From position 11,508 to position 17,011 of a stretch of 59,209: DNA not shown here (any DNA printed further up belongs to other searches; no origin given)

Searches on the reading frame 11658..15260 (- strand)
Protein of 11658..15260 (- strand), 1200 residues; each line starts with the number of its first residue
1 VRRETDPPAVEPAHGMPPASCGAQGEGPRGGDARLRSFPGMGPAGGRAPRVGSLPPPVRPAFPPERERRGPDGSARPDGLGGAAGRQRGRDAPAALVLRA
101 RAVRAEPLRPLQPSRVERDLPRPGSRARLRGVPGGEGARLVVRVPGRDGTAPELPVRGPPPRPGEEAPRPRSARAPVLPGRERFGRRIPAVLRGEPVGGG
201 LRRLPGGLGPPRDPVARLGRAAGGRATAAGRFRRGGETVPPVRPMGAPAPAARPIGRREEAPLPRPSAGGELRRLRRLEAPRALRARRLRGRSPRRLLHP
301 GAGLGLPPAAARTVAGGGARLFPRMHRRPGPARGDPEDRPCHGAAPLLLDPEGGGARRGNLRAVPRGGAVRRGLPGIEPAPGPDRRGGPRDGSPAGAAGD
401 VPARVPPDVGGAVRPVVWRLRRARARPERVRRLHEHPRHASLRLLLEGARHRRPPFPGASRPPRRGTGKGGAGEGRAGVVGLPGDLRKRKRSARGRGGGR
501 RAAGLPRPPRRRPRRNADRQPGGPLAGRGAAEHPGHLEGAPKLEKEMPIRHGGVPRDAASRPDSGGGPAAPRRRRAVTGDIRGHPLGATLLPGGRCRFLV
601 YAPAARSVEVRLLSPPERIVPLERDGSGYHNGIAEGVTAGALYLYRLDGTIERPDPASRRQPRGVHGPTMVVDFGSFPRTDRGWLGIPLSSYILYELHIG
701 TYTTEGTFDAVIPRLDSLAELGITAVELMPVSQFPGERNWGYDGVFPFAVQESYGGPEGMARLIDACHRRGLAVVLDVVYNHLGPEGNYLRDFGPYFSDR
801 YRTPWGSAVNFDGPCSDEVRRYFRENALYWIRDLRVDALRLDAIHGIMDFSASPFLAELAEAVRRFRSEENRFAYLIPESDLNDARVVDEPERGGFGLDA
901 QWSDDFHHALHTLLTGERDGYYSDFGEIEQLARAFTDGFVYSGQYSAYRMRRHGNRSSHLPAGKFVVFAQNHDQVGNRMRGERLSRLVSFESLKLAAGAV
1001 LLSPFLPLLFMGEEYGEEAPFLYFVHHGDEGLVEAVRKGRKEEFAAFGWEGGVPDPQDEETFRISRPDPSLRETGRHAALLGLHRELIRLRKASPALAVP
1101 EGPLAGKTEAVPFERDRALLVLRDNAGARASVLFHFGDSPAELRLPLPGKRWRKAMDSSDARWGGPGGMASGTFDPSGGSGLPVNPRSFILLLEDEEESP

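Call 31: search_protein_families(library=pfam, proteins=[window:11658-15260:-], max_evalue=0.00001)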
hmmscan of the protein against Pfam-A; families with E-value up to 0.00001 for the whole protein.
window:11658-15260:- (1200 aa): 2 families
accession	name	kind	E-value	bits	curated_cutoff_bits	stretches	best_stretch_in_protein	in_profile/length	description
PF00128.31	Alpha-amylase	-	4.7e-19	69.4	22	1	703-791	13-100/446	Alpha amylase, catalytic domain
PF11941.14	DUF3459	-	2.7e-06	28.1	22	0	1083-1166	1-77/90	Domain of unknown function (DUF3459)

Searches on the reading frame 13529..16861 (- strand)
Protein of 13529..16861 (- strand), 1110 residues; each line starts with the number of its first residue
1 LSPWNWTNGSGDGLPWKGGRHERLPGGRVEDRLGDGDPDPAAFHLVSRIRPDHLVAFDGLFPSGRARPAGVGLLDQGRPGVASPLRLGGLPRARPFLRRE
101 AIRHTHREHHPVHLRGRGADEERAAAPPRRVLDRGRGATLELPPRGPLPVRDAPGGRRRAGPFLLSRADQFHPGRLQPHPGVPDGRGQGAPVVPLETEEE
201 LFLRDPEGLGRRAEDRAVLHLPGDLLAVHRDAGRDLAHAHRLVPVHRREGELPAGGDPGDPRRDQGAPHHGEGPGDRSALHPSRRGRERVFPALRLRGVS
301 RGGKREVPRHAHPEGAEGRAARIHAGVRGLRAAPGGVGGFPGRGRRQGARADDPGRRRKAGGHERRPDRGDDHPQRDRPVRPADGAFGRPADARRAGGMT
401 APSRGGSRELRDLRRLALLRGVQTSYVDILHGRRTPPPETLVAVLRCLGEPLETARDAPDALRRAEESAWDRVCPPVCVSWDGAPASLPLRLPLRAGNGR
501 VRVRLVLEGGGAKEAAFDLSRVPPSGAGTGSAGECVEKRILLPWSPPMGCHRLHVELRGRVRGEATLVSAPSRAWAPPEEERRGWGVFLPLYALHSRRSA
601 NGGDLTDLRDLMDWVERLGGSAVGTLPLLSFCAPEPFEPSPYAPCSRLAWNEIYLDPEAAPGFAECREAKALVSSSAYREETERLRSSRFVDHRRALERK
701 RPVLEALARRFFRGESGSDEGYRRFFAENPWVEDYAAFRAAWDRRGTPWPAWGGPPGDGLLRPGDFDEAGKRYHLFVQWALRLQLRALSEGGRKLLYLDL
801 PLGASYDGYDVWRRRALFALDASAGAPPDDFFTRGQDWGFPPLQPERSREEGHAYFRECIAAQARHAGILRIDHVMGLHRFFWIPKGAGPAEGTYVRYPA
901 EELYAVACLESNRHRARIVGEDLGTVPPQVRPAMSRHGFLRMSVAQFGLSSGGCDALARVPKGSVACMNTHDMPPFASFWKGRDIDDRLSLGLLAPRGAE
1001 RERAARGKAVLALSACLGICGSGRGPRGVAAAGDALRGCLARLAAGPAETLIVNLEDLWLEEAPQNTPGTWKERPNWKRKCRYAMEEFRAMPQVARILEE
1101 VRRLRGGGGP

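Call 31: search_protein_families(library=pfam, proteins=[window:13529-16861:-], max_evalue=0.00001)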
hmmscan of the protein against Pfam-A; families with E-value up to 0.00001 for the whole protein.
window:13529-16861:- (1110 aa): 2 families
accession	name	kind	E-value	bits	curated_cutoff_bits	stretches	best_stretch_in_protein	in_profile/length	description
PF02446.23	Glyco_hydro_77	-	5.9e-93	312.7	25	1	589-1082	1-460/465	4-alpha-glucanotransferase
PF21226.3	MalQ_N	-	7.7e-10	39.5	24.1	1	475-571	2-91/91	MalQ N-terminal beta sandwich domain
